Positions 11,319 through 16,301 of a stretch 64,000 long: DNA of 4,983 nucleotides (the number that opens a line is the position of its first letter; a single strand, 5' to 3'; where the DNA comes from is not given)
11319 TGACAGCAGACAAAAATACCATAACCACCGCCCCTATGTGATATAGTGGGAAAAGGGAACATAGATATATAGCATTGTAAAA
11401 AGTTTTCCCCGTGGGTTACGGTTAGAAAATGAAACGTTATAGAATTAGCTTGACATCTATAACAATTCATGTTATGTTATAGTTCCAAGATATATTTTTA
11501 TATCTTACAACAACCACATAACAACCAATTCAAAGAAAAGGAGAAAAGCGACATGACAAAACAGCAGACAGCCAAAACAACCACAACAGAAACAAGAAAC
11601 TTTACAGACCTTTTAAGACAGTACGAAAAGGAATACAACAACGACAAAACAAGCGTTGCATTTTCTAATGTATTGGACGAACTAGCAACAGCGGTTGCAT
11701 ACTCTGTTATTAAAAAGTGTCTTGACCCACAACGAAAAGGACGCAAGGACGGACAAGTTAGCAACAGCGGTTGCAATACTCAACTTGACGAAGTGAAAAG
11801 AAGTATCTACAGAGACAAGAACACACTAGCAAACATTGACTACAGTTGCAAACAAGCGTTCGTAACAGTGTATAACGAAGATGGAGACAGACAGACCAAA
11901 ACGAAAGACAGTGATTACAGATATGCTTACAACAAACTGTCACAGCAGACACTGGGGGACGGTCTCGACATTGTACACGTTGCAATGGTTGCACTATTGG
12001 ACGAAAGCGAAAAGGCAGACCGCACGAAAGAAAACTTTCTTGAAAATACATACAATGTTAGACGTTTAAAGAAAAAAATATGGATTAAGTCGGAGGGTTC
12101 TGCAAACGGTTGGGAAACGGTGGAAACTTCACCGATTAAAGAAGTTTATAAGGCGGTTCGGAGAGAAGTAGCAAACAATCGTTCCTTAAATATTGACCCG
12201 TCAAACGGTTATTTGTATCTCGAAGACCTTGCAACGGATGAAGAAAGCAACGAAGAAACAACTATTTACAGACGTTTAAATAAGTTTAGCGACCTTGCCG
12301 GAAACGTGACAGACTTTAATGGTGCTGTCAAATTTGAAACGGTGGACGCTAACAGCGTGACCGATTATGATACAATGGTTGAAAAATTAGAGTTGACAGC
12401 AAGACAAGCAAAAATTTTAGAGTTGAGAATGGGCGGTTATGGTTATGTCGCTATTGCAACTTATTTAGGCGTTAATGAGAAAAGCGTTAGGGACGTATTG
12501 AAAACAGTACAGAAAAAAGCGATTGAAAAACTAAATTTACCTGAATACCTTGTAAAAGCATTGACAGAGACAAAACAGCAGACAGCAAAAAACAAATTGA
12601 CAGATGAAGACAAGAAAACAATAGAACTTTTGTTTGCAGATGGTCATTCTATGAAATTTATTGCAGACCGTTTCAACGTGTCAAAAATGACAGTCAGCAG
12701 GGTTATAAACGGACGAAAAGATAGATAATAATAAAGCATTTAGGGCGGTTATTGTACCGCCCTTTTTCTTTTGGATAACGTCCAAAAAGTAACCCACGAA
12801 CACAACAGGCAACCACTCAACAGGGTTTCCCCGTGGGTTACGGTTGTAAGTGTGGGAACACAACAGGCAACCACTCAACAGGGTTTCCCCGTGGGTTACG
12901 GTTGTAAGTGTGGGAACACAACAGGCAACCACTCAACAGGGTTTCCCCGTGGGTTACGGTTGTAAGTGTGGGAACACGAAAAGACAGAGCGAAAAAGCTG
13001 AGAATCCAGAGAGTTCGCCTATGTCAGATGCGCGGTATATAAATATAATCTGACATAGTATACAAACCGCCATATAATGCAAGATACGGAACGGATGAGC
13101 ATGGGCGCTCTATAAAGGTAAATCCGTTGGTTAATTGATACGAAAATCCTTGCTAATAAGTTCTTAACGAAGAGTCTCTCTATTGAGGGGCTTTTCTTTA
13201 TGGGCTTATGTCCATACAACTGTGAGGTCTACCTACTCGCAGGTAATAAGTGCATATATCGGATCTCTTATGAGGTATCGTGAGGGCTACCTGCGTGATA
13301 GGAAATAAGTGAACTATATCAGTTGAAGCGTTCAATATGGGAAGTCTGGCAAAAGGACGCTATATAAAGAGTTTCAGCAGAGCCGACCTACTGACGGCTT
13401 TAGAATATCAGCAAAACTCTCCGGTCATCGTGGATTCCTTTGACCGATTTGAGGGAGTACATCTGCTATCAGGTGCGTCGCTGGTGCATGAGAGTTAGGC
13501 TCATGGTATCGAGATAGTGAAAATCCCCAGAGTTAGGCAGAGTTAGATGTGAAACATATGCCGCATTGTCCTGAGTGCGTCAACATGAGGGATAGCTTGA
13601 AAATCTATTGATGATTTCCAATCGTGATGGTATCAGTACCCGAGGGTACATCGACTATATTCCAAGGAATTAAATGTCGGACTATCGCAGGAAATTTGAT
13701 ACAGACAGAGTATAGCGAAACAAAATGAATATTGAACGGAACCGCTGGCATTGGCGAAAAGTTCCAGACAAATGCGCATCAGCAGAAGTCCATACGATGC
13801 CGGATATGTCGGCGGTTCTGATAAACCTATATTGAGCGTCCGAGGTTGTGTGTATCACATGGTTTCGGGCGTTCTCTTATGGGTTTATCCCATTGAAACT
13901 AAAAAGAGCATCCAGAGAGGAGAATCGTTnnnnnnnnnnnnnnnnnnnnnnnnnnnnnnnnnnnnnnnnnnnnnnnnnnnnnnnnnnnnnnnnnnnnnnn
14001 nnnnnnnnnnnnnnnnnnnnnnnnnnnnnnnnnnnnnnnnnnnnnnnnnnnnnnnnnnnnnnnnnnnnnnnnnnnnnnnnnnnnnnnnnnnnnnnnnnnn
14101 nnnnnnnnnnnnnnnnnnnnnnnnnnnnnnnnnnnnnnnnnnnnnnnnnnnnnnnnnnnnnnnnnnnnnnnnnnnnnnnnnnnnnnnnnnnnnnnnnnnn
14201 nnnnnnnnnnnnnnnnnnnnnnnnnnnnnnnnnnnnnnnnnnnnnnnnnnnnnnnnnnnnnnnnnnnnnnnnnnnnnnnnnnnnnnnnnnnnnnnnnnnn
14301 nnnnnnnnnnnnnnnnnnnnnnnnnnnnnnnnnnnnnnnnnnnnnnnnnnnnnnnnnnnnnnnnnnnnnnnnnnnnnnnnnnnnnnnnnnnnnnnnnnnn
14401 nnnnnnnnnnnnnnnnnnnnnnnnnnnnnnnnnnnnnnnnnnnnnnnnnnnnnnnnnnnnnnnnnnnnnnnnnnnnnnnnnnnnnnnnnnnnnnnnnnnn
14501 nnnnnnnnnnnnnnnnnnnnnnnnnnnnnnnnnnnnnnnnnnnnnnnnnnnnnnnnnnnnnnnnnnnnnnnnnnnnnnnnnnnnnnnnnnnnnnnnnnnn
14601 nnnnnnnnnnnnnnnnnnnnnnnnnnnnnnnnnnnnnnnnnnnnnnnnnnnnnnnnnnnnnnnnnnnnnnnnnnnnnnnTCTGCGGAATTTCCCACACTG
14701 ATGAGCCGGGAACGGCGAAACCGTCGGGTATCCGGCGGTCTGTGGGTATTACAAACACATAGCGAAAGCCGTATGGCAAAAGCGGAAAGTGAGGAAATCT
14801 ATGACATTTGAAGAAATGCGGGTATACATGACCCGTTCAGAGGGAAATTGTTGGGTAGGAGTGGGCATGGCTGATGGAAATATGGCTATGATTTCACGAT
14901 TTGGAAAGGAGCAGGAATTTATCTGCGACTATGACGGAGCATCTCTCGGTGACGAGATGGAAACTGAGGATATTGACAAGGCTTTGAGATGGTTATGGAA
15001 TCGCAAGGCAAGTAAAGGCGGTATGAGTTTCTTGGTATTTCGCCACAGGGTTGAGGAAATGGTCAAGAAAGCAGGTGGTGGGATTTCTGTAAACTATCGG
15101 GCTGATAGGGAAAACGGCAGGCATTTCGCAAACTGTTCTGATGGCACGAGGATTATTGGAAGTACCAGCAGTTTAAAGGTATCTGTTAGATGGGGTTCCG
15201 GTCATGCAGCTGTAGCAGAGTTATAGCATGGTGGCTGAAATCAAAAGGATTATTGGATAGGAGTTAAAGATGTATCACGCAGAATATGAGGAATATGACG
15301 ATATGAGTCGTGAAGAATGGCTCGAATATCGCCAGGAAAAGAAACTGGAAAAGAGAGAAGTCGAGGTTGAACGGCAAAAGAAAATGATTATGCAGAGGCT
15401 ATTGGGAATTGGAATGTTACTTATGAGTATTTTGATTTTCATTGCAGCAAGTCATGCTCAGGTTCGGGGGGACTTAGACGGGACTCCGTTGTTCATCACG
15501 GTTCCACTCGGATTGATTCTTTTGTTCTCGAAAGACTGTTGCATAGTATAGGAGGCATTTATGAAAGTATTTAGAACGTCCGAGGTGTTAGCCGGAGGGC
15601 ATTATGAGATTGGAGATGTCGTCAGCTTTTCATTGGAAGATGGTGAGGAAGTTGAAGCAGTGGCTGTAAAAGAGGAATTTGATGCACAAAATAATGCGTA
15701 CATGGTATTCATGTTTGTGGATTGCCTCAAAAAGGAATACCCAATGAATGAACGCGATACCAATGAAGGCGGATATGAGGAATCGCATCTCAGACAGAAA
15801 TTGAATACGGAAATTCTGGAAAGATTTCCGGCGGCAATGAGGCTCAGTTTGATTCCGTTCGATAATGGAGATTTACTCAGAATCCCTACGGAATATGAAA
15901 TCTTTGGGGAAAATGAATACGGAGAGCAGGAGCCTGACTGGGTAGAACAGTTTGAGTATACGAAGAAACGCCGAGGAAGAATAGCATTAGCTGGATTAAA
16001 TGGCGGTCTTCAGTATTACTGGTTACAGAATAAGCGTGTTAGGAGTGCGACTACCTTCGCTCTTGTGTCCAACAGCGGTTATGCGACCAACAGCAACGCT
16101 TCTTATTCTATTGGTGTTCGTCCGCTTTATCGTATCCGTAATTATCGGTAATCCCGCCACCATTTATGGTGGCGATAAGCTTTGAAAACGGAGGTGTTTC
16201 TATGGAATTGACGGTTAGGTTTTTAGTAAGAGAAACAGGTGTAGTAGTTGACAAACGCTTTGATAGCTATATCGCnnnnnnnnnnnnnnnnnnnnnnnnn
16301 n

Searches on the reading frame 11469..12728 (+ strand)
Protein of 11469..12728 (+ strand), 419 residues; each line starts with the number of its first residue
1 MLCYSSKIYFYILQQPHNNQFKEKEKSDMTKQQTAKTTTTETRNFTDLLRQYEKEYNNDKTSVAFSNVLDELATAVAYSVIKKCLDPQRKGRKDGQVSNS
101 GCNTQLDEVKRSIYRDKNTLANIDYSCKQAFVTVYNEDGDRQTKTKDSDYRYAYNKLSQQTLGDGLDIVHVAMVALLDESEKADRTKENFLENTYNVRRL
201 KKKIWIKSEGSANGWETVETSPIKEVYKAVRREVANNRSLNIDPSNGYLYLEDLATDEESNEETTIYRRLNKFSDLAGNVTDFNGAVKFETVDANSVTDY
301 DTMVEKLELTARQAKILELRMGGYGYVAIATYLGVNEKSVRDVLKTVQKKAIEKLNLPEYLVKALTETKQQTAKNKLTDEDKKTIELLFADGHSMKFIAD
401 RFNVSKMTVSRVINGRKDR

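Call 35: search_protein_families(library=pfam, proteins=[window:11469-12728:+], max_evalue=0.001)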
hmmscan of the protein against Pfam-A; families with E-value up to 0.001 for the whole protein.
window:11469-12728:+ (419 aa): 12 families
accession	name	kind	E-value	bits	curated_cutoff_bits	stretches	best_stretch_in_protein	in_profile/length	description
PF04545.22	Sigma70_r4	-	1.3e-09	37.8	24.1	1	376-412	4-40/50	Sigma-70, region 4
PF08281.18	Sigma70_r4_2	-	2.3e-09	37.2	25.7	1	308-341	10-44/54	Sigma-70, region 4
PF13384.12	HTH_23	-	1.1e-08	35.1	24.6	0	387-414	12-39/50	Homeodomain-like domain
PF13936.12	HTH_38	-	1.5e-08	34.6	27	1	376-413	4-41/44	Helix-turn-helix domain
PF07638.17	Sigma70_ECF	-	7.2e-07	29.7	21.1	0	370-411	131-170/185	ECF sigma factor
PF02796.21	HTH_7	-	1.7e-06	28.4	23.8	1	374-415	3-44/45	Helix-turn-helix domain of resolvase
PF00196.25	GerE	-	1.6e-05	24.9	23.5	0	309-350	3-44/57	Bacterial regulatory proteins, luxR family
PF04297.20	UPF0122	-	1.7e-05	25.4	22.7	0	375-414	16-55/101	Putative helix-turn-helix protein, YlxM / p13 like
PF00356.27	LacI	-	3.8e-05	23.8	27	1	395-416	2-23/46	Bacterial regulatory proteins, lacI family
PF13551.12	HTH_29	-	0.00031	21.2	28.1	0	314-355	2-44/64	Winged helix-turn helix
PF13542.12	HTH_Tnp_ISL3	-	0.00046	20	27.4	0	390-414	25-48/51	Helix-turn-helix domain of transposase family ISL3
PF08279.18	HTH_11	-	0.00093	19.5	25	0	387-413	8-36/55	HTH domain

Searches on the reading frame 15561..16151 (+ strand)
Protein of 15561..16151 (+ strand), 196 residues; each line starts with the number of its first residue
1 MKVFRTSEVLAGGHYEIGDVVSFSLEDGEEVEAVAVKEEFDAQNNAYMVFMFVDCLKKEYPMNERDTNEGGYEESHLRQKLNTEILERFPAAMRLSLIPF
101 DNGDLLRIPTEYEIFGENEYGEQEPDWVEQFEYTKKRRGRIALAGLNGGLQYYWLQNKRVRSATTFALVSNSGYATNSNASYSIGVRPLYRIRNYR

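Call 65: search_protein_families(library=pfam, proteins=[window:15561-16151:+], max_evalue=0.0001)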
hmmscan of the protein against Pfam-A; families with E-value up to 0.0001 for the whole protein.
window:15561-16151:+ (196 aa): 1 family
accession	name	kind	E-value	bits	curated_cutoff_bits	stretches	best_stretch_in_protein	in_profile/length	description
PF19789.6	DUF6273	-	3.8e-07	30.6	23.5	0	58-94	20-55/172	Domain of unknown function (DUF6273)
